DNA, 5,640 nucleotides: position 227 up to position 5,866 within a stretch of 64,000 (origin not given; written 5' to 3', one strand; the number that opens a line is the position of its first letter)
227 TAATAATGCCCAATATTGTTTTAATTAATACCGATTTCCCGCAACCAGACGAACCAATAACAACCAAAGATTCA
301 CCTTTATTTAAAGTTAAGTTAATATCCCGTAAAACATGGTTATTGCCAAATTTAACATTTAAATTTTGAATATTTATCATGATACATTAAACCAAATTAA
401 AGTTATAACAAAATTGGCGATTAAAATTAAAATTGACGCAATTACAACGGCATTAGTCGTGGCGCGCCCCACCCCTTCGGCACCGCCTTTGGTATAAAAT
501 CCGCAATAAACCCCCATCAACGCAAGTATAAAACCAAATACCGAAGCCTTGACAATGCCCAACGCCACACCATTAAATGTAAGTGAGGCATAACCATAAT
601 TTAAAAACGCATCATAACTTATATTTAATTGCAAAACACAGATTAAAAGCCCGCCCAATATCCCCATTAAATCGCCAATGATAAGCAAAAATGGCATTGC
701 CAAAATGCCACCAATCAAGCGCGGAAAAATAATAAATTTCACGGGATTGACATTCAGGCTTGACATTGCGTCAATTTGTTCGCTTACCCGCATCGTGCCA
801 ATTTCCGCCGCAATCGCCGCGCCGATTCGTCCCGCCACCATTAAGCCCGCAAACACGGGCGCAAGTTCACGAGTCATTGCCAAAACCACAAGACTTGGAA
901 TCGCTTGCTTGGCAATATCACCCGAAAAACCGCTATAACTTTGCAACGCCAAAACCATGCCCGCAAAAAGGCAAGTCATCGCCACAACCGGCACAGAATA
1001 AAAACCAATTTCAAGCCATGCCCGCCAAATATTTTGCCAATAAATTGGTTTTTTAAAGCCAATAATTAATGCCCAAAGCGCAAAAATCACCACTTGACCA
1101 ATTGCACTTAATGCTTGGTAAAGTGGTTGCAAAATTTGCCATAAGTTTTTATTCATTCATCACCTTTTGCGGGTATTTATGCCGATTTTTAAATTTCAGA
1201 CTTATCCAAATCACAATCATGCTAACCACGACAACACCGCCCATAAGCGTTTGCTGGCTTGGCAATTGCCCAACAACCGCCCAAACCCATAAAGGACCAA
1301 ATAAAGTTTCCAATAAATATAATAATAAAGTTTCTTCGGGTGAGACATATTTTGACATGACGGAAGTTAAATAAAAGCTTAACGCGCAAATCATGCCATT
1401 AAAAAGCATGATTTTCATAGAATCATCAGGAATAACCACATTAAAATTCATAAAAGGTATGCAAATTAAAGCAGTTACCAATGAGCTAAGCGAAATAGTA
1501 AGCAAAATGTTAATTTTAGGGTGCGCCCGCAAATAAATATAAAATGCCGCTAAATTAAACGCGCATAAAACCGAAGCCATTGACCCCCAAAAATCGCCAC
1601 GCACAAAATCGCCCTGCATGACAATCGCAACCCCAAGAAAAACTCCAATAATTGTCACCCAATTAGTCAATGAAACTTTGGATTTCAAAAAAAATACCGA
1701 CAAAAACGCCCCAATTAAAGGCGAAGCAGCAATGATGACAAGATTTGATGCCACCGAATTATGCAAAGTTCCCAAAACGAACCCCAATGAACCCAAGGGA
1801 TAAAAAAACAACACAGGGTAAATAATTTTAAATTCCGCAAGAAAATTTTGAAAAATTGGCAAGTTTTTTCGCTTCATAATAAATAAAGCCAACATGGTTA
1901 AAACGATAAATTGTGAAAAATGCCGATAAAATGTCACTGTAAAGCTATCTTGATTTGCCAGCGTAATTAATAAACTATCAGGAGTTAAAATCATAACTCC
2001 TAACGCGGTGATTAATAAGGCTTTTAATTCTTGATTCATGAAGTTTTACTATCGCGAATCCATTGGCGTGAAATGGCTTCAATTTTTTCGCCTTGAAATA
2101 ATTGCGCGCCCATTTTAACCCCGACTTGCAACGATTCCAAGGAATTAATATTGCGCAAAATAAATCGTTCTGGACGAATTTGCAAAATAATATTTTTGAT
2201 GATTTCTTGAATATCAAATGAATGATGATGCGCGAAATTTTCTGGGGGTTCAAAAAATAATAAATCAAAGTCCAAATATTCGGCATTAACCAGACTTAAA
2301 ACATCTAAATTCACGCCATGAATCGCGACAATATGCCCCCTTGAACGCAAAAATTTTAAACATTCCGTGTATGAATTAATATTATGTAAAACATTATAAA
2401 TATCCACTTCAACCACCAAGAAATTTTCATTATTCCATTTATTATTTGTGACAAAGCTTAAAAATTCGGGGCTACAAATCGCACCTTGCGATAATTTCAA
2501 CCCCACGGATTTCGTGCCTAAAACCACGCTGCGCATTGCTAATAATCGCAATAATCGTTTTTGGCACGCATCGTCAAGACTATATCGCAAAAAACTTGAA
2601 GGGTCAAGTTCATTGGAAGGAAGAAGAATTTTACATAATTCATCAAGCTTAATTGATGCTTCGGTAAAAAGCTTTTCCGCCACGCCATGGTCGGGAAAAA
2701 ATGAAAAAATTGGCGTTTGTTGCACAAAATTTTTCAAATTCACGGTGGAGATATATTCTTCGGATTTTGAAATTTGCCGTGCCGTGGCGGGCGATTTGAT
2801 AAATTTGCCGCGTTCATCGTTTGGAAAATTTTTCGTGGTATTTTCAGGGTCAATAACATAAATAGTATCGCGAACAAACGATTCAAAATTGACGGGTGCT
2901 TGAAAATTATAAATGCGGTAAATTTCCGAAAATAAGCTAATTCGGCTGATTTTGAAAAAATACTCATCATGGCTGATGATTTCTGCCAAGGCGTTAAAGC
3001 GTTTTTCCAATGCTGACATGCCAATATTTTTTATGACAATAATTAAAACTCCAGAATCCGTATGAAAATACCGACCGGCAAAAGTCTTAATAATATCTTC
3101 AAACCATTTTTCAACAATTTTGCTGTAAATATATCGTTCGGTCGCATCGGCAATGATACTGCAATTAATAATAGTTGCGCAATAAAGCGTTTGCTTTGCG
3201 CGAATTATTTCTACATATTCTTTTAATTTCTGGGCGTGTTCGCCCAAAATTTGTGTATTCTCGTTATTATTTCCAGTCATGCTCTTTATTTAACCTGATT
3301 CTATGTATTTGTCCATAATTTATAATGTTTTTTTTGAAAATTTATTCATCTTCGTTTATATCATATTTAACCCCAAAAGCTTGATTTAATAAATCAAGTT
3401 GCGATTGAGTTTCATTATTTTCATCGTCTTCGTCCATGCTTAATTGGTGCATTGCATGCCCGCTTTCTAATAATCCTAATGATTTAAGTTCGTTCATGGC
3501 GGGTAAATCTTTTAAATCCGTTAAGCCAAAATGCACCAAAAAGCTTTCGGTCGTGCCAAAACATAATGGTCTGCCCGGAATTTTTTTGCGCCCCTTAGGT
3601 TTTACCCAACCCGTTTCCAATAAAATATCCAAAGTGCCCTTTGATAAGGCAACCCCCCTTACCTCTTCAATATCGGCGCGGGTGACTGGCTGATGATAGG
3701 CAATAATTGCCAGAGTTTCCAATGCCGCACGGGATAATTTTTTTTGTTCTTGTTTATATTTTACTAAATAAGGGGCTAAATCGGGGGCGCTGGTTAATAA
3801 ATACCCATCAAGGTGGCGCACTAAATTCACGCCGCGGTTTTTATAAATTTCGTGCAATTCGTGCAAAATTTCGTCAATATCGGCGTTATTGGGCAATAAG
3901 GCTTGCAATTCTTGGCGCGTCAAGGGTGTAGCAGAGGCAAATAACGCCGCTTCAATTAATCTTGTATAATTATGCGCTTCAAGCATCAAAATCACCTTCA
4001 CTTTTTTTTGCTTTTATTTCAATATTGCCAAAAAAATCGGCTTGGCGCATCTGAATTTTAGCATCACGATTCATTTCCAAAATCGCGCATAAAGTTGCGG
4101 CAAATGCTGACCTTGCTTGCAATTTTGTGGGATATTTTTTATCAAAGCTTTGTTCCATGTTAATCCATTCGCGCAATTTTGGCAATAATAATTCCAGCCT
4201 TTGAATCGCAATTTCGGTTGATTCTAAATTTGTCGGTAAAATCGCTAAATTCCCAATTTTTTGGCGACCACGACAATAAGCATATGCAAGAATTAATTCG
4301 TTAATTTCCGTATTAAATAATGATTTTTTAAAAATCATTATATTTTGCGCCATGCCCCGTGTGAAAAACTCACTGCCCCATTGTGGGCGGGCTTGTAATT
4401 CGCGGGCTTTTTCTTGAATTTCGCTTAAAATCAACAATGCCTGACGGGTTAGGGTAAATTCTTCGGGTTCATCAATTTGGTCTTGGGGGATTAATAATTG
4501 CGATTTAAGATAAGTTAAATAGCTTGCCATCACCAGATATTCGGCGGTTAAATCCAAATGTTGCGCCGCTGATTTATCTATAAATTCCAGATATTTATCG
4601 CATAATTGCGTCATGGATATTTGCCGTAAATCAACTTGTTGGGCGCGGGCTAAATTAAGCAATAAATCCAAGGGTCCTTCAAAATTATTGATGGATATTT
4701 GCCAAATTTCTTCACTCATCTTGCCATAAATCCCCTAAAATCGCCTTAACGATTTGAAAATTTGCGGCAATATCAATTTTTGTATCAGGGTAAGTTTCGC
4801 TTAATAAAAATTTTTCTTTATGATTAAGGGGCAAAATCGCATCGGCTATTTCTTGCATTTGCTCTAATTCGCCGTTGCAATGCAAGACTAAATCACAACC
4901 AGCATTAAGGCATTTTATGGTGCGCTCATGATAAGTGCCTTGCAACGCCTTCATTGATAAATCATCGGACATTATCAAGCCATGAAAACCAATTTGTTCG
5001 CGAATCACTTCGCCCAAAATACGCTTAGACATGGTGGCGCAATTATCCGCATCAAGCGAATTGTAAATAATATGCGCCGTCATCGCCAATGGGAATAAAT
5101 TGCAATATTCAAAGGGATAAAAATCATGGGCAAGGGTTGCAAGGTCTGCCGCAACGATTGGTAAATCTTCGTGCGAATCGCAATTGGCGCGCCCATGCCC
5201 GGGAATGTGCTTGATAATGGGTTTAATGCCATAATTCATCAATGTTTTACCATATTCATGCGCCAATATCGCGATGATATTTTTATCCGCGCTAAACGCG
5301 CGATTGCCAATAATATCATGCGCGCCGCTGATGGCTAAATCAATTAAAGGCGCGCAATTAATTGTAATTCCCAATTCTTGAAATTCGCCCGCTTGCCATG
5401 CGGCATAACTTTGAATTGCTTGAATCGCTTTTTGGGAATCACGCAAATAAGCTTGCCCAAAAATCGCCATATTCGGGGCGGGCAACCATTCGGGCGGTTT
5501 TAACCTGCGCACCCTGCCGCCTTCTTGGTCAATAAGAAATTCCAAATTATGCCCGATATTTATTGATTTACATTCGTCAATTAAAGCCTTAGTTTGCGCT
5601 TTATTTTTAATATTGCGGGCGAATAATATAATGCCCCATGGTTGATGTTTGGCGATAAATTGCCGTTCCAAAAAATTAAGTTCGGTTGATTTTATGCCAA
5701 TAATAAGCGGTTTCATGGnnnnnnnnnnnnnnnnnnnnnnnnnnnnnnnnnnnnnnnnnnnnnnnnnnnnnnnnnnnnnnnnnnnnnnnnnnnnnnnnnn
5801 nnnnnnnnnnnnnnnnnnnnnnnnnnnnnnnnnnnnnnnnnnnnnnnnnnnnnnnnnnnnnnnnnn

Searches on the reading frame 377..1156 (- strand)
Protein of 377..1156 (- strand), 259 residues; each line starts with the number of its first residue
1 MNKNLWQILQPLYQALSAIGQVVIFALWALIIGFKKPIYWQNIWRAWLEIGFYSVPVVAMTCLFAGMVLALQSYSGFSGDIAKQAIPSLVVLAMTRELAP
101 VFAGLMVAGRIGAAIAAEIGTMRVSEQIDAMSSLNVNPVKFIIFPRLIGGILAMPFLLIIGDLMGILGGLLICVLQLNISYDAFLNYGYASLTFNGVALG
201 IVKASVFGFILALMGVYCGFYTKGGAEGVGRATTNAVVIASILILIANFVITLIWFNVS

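Call 75: search_protein_families(library=pfam, proteins=[window:377-1156:-], max_evalue=0.0001)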
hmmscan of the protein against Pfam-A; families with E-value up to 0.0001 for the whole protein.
window:377-1156:- (259 aa): 1 family
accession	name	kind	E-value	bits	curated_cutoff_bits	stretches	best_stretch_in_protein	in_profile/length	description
PF02405.21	MlaE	-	2e-70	237.2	22.5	1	45-254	3-212/212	Permease MlaE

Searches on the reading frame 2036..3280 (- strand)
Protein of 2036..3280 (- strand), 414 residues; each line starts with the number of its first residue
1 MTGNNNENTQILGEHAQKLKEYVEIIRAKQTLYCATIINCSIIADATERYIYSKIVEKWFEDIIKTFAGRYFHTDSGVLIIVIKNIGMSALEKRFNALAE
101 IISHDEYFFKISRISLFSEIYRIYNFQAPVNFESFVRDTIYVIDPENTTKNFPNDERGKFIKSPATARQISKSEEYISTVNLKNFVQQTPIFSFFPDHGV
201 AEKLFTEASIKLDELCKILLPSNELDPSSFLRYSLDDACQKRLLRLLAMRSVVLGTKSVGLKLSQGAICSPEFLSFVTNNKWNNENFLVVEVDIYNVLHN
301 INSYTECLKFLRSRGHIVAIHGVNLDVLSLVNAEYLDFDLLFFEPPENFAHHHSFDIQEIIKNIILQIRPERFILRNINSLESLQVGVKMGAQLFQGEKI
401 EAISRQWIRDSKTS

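Call 75: search_protein_families(library=pfam, proteins=[window:2036-3280:-], max_evalue=0.0001)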
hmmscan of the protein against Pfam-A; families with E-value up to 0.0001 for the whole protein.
window:2036-3280:- (414 aa): 0 families

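Call 86: search_protein_families(library=pfam, proteins=[window:2036-3280:-], max_evalue=0.1)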
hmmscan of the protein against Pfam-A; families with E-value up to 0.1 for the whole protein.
window:2036-3280:- (414 aa): 1 family
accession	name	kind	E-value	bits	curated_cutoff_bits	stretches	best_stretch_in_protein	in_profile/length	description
PF00563.25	EAL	-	0.012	15.4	31.3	1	235-398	63-231/236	EAL domain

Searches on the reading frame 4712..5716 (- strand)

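Call 75: search_protein_families(library=pfam, proteins=[window:4712-5716:-], max_evalue=0.0001)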
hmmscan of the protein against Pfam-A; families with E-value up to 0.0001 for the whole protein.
window:4712-5716:- (334 aa): 1 family
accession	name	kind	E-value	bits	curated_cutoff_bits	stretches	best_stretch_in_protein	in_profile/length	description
PF00933.27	Glyco_hydro_3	-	4.7e-47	161.4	27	1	17-294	20-296/316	Glycosyl hydrolase family 3 N terminal domain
